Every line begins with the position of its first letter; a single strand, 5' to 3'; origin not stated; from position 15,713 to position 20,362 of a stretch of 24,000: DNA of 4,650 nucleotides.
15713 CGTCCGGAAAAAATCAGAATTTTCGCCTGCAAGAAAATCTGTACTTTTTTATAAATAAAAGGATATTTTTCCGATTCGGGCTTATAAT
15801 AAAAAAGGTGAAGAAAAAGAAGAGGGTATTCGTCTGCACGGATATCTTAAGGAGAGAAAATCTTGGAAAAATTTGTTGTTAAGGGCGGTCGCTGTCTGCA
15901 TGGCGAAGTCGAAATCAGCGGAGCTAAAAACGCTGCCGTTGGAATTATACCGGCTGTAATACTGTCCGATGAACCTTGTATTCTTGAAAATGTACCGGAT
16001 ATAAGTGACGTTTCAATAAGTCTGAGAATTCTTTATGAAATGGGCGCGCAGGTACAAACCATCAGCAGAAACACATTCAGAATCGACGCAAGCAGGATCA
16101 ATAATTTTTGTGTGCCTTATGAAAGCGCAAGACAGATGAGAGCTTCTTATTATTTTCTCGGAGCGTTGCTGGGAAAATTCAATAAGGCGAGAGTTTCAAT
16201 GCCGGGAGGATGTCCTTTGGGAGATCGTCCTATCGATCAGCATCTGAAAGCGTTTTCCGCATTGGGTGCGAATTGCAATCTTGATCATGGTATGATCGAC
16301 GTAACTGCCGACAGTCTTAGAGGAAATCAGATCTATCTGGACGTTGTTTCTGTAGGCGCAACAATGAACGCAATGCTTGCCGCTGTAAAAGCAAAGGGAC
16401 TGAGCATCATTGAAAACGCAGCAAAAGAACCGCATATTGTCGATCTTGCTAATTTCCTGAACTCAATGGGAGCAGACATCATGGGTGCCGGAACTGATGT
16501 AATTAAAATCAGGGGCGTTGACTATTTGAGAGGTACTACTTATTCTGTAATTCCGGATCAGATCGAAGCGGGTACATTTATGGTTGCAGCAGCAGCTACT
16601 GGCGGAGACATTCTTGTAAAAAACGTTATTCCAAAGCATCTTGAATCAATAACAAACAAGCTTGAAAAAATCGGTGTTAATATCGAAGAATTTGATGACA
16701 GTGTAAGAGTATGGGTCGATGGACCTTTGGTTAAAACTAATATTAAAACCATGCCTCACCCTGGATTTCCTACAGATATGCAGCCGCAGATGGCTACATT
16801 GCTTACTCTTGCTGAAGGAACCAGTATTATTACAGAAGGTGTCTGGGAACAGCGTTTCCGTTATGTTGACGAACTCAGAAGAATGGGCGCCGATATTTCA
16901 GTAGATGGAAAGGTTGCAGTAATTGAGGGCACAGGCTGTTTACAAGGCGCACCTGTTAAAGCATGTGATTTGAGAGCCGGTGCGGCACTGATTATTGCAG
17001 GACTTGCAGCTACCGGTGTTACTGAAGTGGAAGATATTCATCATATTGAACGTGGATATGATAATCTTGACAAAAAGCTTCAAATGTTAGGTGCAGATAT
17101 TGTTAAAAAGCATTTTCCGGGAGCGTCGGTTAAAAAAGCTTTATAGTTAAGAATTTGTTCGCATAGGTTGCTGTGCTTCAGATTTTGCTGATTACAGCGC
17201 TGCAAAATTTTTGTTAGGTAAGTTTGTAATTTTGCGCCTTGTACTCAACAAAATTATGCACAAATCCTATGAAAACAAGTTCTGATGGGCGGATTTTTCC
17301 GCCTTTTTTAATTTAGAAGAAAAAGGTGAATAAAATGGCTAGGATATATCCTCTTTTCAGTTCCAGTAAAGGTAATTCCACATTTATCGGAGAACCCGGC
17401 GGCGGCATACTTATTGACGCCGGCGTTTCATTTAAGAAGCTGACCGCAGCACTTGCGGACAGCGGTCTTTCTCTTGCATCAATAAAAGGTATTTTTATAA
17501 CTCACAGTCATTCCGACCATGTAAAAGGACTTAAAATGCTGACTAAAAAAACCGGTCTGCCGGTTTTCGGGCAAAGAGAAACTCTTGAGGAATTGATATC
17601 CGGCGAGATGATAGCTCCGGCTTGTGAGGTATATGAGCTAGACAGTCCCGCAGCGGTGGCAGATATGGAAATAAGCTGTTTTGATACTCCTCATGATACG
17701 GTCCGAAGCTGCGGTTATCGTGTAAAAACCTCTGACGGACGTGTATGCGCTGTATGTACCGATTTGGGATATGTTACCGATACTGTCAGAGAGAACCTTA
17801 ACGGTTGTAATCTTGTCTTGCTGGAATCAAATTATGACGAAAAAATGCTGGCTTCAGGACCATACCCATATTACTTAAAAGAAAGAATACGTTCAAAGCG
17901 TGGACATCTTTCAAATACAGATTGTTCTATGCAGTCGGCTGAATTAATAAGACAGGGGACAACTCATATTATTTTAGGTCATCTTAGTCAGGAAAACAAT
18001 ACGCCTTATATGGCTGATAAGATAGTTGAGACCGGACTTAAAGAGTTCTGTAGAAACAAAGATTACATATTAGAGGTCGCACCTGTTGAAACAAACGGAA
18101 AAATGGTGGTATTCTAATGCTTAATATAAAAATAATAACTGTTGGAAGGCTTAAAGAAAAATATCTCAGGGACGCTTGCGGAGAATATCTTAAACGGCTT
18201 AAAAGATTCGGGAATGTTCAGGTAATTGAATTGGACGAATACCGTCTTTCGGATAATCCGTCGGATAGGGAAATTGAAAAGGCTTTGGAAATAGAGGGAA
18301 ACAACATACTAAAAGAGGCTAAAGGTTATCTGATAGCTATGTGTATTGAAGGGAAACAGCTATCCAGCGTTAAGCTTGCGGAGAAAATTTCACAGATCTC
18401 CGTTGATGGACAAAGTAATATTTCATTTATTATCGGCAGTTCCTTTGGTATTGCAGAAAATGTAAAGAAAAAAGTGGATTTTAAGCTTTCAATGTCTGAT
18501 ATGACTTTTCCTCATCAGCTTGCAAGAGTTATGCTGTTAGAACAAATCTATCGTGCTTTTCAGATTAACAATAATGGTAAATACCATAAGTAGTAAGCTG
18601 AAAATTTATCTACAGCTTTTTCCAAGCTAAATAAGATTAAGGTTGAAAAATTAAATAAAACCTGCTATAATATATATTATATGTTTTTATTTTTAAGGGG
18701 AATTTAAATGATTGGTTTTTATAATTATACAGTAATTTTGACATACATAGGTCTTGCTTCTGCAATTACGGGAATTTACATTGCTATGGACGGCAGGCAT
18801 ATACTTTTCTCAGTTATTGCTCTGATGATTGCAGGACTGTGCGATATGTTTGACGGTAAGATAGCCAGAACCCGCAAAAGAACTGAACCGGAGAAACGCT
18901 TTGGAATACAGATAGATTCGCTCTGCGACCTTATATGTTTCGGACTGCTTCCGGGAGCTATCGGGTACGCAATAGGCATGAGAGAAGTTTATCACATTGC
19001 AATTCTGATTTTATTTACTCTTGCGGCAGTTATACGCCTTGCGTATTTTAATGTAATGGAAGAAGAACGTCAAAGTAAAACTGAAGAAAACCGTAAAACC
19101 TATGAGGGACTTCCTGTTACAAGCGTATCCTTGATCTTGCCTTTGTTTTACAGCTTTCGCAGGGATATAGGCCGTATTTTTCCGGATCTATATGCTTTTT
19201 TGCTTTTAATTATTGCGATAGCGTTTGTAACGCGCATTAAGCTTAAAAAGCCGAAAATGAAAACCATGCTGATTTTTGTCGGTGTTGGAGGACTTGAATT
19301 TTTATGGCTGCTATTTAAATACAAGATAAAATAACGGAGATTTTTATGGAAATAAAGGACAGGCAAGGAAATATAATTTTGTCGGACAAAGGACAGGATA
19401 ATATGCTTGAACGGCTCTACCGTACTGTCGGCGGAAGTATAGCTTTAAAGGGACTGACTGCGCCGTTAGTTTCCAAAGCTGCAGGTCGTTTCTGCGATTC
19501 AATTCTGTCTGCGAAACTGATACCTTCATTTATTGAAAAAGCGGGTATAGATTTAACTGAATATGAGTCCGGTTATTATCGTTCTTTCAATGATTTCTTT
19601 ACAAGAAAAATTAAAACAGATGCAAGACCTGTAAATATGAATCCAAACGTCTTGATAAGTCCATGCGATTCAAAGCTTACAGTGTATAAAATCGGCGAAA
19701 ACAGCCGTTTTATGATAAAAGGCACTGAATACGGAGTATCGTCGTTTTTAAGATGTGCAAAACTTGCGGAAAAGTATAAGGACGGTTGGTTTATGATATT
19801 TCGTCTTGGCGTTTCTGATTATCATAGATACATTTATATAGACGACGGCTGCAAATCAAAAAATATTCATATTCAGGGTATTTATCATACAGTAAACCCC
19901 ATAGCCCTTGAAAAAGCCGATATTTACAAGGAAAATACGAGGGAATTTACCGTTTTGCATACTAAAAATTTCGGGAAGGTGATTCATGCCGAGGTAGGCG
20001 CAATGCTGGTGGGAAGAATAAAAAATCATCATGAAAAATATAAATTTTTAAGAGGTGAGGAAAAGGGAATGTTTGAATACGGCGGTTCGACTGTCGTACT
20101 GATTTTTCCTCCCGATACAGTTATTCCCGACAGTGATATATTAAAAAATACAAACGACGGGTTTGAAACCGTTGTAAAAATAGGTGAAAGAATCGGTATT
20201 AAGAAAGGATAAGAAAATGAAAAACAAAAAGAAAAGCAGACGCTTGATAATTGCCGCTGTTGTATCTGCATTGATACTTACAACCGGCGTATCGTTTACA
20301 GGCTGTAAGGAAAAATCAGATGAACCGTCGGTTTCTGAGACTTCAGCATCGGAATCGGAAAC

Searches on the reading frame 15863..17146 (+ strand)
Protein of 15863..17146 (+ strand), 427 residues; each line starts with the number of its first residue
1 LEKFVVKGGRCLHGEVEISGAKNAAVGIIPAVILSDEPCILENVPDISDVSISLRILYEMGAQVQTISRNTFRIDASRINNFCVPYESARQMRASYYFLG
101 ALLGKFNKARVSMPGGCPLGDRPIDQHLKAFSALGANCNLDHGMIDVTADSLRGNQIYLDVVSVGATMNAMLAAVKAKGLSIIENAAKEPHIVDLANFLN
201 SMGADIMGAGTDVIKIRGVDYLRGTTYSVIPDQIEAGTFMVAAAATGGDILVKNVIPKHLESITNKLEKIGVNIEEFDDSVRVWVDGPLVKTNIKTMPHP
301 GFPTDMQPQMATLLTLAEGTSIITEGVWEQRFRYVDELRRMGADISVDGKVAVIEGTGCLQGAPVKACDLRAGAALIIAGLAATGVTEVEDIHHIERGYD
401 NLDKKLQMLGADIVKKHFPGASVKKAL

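Call 75: search_protein_families(library=pfam, proteins=[window:15863-17146:+], max_evalue=0.00001)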
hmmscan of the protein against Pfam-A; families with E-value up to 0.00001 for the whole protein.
window:15863-17146:+ (427 aa): 1 family
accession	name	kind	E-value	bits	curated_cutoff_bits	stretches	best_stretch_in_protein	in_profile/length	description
PF00275.25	EPSP_synthase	-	3.6e-100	336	22.8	1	7-406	2-417/417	EPSP synthase (3-phosphoshikimate 1-carboxyvinyltransferase)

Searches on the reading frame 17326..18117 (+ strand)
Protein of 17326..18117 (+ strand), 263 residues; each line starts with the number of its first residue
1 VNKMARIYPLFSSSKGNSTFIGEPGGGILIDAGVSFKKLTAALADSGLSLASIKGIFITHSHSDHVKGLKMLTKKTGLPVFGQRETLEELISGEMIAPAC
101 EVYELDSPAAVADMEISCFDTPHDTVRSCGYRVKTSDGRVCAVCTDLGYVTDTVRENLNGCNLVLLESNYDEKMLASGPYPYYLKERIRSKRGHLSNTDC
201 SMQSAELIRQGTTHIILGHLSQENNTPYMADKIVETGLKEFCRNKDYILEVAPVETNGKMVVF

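Call 75: search_protein_families(library=pfam, proteins=[window:17326-18117:+], max_evalue=0.00001)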
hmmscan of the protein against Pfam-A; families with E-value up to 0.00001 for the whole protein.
window:17326-18117:+ (263 aa): 2 families
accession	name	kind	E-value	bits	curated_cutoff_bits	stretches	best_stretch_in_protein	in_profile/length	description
PF12706.13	Lactamase_B_2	-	2.6e-22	79.8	27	1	28-206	3-188/200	Beta-lactamase superfamily domain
PF00753.33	Lactamase_B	-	2.5e-14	54.1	22.7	1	16-95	6-86/196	Metallo-beta-lactamase superfamily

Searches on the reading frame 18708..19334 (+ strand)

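Call 75: search_protein_families(library=pfam, proteins=[window:18708-19334:+], max_evalue=0.00001)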
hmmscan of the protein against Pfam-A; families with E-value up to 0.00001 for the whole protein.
window:18708-19334:+ (208 aa): 1 family
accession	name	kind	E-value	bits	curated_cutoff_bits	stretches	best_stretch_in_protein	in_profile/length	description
PF01066.26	CDP-OH_P_transf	-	2.2e-14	54.6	22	1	10-172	6-148/152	CDP-alcohol phosphatidyltransferase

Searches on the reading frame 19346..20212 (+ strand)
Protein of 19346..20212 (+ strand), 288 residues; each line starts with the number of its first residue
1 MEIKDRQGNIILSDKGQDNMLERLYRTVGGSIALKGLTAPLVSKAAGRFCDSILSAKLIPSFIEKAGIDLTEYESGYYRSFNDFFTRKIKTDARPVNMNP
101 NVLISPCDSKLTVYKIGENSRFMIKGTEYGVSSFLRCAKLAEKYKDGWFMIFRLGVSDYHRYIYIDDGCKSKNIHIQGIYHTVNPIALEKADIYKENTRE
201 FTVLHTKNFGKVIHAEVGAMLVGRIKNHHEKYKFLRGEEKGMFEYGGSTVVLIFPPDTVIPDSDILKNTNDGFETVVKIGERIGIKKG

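Call 75: search_protein_families(library=pfam, proteins=[window:19346-20212:+], max_evalue=0.00001)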
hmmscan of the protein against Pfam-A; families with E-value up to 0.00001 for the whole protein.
window:19346-20212:+ (288 aa): 1 family
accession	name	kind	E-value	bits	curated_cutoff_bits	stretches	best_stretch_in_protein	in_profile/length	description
PF02666.20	PS_Dcarbxylase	-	5.3e-52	176.8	22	1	81-284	1-197/198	Phosphatidylserine decarboxylase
